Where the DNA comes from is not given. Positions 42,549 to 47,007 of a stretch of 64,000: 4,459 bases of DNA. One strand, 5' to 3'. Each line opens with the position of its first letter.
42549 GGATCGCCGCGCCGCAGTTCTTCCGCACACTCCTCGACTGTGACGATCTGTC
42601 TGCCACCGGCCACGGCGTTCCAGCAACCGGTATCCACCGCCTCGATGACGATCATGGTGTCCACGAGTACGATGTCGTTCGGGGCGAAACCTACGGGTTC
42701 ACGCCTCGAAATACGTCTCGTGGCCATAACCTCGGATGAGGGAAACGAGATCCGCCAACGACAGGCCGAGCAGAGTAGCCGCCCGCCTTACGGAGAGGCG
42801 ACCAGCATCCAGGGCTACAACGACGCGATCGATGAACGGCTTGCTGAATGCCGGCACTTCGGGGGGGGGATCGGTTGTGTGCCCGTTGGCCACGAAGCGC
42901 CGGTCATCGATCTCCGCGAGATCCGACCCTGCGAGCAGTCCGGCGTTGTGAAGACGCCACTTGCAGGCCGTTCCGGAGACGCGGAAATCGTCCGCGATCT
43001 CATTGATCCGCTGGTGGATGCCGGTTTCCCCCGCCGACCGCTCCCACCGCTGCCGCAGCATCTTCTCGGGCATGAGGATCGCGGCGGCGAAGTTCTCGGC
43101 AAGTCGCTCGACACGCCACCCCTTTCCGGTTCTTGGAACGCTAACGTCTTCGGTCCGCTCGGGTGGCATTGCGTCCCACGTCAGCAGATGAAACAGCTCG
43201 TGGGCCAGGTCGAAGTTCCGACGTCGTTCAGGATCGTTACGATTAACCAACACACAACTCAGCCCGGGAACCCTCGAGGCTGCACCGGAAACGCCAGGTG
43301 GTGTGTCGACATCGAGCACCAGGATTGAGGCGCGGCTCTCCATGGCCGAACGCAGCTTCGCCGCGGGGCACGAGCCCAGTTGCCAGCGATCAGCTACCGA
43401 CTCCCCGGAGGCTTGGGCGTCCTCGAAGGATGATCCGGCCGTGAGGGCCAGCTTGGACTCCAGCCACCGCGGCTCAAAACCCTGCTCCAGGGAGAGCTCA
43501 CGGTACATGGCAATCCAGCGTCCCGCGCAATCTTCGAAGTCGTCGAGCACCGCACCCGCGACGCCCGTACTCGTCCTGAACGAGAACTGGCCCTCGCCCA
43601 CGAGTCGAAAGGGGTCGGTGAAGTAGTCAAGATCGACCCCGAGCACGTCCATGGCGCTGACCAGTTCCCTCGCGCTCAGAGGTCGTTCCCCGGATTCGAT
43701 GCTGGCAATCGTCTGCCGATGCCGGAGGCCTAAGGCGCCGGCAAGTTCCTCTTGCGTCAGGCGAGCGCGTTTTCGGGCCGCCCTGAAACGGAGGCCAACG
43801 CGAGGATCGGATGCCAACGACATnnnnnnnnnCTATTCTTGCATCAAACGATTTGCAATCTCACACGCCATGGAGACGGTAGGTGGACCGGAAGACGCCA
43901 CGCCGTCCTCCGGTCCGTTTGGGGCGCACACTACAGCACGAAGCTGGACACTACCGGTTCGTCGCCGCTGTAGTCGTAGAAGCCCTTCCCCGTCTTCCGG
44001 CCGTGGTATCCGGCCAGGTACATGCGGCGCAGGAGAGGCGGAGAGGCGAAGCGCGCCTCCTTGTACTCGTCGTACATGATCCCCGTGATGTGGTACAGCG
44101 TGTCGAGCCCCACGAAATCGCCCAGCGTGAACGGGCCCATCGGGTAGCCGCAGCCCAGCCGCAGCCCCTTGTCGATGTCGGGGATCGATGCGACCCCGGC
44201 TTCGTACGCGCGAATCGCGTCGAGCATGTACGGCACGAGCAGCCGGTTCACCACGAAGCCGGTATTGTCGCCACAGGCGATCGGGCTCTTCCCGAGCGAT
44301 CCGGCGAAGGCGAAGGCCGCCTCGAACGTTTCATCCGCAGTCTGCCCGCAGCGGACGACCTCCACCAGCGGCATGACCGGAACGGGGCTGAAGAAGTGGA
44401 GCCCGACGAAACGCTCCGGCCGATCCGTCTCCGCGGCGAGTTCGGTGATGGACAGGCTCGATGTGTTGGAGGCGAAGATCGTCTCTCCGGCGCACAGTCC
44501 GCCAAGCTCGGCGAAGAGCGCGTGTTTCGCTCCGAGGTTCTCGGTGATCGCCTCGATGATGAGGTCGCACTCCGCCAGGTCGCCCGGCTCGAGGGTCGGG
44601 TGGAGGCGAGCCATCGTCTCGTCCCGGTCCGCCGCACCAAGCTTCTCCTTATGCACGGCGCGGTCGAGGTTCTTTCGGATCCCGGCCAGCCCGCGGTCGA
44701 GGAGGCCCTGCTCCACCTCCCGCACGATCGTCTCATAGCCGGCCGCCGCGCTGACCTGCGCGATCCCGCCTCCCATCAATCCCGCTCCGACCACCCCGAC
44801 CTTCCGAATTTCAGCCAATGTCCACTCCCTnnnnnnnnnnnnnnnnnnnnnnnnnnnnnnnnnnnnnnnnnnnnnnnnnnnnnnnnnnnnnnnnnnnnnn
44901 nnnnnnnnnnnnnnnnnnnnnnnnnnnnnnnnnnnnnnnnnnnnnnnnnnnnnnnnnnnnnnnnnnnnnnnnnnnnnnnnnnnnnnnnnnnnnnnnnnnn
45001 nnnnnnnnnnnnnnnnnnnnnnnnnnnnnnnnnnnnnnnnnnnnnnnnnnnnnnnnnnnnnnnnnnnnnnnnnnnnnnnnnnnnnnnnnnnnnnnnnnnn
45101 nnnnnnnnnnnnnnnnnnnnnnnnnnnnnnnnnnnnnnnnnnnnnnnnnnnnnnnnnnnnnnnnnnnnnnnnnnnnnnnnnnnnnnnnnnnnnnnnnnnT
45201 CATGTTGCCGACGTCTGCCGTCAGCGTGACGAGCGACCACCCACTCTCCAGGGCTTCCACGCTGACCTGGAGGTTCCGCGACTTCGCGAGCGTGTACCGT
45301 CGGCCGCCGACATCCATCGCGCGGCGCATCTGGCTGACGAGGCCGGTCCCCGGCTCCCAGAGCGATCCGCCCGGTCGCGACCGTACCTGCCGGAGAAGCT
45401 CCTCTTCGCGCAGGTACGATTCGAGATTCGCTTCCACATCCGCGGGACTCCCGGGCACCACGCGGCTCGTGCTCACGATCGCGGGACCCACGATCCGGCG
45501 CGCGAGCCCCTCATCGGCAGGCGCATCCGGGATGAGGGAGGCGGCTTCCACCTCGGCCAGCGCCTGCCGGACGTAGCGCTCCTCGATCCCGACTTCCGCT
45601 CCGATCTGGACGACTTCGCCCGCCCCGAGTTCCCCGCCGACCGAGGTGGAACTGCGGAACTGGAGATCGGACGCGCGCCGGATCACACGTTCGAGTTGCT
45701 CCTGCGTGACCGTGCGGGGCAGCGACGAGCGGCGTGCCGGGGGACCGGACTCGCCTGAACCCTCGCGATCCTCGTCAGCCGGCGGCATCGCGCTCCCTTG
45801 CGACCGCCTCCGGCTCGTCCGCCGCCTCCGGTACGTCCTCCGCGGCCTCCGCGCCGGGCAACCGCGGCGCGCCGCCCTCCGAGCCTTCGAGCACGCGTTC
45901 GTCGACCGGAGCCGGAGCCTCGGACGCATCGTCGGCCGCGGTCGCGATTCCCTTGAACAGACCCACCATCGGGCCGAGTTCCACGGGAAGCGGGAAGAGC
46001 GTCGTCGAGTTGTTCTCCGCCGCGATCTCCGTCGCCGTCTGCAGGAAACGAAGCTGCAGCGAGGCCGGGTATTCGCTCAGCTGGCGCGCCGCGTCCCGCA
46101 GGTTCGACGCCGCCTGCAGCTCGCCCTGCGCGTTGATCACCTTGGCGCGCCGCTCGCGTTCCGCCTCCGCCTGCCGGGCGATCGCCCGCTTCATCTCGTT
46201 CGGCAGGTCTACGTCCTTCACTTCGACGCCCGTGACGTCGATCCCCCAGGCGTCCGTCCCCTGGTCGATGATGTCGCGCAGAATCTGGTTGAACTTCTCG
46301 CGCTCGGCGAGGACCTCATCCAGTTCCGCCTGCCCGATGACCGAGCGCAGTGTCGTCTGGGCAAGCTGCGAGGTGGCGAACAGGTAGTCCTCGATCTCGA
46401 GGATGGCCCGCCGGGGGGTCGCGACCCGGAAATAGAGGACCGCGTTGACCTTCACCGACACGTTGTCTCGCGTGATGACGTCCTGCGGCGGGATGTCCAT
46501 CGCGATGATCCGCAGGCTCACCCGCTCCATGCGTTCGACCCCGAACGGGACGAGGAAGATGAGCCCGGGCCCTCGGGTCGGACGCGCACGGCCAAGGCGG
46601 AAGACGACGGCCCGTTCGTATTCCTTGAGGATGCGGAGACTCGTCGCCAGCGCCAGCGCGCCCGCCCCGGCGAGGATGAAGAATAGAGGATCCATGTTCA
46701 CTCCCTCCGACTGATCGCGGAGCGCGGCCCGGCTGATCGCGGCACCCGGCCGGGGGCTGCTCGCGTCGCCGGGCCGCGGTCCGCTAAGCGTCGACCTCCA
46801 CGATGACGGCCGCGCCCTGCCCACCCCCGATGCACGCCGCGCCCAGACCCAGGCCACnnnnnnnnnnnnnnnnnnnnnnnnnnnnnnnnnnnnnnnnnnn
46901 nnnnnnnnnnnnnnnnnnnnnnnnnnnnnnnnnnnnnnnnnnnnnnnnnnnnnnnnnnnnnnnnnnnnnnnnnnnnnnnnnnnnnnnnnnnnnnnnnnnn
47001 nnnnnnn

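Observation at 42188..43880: XRE-HTH/ImmA-IrrE metallopeptidase fusion coupled to a PIN-like small ORF: candidate toxin-antitoxin or abortive-infection-type module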

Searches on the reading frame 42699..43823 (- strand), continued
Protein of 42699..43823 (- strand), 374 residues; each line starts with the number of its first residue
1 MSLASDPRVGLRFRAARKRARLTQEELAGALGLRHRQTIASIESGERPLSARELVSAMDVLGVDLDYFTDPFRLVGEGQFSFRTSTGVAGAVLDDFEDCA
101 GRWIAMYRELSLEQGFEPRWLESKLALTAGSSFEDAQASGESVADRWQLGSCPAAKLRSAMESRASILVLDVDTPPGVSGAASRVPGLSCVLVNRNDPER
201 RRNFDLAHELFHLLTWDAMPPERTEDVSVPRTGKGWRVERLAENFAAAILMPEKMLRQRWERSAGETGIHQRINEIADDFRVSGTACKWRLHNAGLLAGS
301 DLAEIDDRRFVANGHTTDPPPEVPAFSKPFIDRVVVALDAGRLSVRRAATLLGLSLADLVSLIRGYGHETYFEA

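Call 60: predict_structure(alignment_id=A3)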
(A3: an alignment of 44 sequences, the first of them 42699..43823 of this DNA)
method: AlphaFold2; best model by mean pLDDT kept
length: 374 residues; sequences in the alignment: 44
mean_pLDDT: 85.7   pTM: 0.84
mean pLDDT of the five models: 85.7, 84.3, 78.9, 70.9, 51.7
residues with pLDDT >= 90: 184; 70-90: 154; 50-70: 26; < 50: 10
segments of 3 or more residues with pLDDT < 50: 1-4, 313-317
pLDDT, mean of each block of 10 residues (from residue 1): 61 92 96 92 91 93 91 86 80 86 91 82 88 96 94 90 88 80 83 77 90 92 71 76 95 94 79 90 88 92 85 50 77 92 92 92 89 63
secondary structure, 60 per line:
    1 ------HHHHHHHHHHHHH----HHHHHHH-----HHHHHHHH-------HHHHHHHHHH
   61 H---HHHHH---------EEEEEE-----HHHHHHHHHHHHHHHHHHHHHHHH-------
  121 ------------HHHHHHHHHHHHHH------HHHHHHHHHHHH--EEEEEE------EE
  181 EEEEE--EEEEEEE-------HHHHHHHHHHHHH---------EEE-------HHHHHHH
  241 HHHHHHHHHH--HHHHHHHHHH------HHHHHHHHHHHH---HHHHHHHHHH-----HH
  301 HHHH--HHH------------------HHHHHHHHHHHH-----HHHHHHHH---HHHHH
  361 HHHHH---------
elements in order: H7-19 H24-30 H36-43 H51-61 H65-69 E79-84 H90-113 H133-146 H153-164 E167-172 E179-185 E188-194 H202-214 E224-226 H234-250 H253-262 H269-280 H284-293 H299-304 H328-339 H345-352 H356-365

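Call 69: search_protein_families(library=phrogs, proteins=[window:42699-43823:-], max_evalue=0.01)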
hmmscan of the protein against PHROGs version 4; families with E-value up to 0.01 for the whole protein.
window:42699-43823:- (374 aa): 17 families
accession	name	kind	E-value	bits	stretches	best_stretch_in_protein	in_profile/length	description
phrog_2439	-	transcription regulation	2.6e-33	116.4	1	11-363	10-351/367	transcriptional regulator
phrog_87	-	other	1.1e-09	39.4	1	176-293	63-163/227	metallo-protease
phrog_8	-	transcription regulation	1.5e-09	38.7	1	12-71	165-218/346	transcriptional regulator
phrog_2328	-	transcription regulation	9.7e-08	32.9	1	8-66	15-72/128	transcriptional repressor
phrog_3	-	transcription regulation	8.3e-07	30.1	1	9-72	89-149/430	transcriptional repressor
phrog_1914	-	unknown function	1.1e-06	29.5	1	191-292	83-175/222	-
phrog_4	-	transcription regulation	8.2e-06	26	1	10-69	138-192/400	transcriptional repressor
phrog_14076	-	transcription regulation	8.9e-05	23.9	1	12-52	17-59/86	transcriptional regulator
phrog_5823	-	transcription regulation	0.00038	20.7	1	8-49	6-47/404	transcriptional regulator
phrog_4836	-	transcription regulation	0.0011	19.6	1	10-67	77-133/194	CII-like regulator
phrog_1516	-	unknown function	0.0016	19.1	1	178-262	63-151/227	-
phrog_7396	-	unknown function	0.0022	18.7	1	9-67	16-76/227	-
phrog_1373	-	transcription regulation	0.0024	18.9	1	14-66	69-120/166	transcriptional regulator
phrog_19315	-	unknown function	0.0068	16.5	1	197-291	90-176/348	-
phrog_7950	-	transcription regulation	0.0072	17.4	0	13-44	12-42/68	transcriptional repressor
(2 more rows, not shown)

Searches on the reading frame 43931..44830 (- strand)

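Call 63: search_protein_families(library=pfam, proteins=[window:43931-44830:-], max_evalue=0.001)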
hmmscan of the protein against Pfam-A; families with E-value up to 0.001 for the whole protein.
window:43931-44830:- (299 aa): 2 families
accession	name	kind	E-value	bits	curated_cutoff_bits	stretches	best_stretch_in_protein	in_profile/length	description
PF02737.24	3HCDH_N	-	2.5e-60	203.9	22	1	10-188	1-179/180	3-hydroxyacyl-CoA dehydrogenase, NAD binding domain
PF00725.27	3HCDH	-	6.1e-34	116.9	22.1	1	191-287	1-97/97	3-hydroxyacyl-CoA dehydrogenase, C-terminal domain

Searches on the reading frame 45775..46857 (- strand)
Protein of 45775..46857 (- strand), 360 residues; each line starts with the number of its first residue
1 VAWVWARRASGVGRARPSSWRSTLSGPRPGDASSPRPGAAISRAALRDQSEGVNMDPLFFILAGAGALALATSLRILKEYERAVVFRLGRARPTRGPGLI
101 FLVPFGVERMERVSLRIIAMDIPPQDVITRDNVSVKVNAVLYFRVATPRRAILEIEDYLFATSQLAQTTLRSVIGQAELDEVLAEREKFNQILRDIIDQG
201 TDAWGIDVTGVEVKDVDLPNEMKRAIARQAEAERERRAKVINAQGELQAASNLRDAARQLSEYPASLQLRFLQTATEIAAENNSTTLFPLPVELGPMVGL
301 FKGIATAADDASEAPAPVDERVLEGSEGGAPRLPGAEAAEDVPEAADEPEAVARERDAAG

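Call 63: search_protein_families(library=pfam, proteins=[window:45775-46857:-], max_evalue=0.001)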
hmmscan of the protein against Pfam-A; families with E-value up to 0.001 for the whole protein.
window:45775-46857:- (360 aa): 2 families
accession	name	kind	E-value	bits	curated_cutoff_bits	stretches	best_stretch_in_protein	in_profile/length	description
PF01145.31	Band_7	-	2.9e-38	132.1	23.6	1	76-246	2-175/176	SPFH domain / Band 7 family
PF13421.11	Band_7_1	-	9.6e-05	22.5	24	1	164-231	139-208/211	SPFH domain-Band 7 family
